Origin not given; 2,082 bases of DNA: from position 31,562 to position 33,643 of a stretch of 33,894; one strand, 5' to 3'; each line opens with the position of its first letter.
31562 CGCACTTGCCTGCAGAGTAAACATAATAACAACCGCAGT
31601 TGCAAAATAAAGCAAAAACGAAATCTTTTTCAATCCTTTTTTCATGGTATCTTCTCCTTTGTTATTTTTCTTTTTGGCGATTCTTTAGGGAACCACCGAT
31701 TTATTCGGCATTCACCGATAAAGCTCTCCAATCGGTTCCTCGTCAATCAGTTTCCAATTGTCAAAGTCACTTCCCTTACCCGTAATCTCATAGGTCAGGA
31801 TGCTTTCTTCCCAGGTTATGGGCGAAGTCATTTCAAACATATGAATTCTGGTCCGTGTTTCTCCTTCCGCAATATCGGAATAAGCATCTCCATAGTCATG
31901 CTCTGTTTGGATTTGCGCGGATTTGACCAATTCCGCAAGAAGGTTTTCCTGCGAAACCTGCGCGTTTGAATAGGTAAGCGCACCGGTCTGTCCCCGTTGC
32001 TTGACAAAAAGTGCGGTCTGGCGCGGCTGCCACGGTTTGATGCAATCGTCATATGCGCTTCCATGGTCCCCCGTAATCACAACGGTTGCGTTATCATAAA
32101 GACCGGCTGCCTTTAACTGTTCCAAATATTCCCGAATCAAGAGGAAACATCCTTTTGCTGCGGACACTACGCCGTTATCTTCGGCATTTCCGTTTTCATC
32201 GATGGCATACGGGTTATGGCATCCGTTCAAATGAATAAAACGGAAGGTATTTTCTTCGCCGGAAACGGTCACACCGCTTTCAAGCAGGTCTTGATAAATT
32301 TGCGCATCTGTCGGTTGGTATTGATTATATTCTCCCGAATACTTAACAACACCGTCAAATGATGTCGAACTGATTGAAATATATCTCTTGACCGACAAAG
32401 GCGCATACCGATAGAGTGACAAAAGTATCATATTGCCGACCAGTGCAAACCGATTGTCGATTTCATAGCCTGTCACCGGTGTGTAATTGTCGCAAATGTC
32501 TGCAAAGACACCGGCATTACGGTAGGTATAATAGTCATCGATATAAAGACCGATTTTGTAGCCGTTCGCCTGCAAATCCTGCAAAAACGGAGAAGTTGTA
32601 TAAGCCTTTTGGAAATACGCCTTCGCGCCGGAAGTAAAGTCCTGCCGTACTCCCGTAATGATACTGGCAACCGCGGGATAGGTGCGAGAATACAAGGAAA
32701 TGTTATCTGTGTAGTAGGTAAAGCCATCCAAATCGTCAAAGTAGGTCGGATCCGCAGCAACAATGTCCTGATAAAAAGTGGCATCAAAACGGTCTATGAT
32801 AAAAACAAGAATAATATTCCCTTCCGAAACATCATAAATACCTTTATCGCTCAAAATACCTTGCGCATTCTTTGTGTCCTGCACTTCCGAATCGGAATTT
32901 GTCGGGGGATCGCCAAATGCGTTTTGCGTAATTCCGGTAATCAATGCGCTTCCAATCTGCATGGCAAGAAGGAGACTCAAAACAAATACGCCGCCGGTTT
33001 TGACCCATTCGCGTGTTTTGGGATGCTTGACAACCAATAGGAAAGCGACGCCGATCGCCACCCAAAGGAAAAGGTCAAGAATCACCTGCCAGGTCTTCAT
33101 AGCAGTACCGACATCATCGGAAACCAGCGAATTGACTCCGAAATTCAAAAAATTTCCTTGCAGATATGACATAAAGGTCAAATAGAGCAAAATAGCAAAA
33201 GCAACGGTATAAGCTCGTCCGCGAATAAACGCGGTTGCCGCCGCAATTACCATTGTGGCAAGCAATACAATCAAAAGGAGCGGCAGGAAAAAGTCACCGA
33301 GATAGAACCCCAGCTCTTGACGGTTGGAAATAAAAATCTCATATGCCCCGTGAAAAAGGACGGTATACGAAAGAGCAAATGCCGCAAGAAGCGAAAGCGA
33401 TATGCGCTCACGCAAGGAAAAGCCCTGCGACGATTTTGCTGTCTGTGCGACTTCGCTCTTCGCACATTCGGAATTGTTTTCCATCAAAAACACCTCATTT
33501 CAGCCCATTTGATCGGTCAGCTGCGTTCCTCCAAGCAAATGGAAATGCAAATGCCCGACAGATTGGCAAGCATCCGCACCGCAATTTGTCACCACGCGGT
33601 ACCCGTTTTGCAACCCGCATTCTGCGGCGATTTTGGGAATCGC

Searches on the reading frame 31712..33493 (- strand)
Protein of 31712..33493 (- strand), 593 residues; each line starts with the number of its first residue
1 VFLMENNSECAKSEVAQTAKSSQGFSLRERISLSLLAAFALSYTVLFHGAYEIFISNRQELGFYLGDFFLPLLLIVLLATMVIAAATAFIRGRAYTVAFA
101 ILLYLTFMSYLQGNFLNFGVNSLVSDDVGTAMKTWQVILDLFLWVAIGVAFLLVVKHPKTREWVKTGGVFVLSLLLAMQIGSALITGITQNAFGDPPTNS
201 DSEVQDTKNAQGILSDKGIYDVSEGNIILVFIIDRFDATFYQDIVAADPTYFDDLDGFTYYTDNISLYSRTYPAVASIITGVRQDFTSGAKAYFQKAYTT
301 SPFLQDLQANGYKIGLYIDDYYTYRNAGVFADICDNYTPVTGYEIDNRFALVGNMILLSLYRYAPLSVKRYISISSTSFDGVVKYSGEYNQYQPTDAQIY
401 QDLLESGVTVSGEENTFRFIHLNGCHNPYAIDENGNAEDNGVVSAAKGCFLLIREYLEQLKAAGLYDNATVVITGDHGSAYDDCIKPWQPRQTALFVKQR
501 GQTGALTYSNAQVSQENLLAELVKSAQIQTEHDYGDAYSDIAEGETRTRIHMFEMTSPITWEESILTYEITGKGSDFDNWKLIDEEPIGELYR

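Call 74: search_protein_families(library=padloc, proteins=[window:31712-33493:-], max_evalue=0.001)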
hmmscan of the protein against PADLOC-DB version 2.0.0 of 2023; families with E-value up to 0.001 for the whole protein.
window:31712-33493:- (593 aa): 0 families

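Call 75: search_protein_families(library=pfam, proteins=[window:31712-33493:-], max_evalue=0.001)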
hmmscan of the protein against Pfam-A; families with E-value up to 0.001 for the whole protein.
window:31712-33493:- (593 aa): 1 family
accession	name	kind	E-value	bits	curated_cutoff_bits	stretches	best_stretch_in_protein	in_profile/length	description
PF00884.28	Sulfatase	-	3.3e-08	33.6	25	1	257-524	35-297/301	Sulfatase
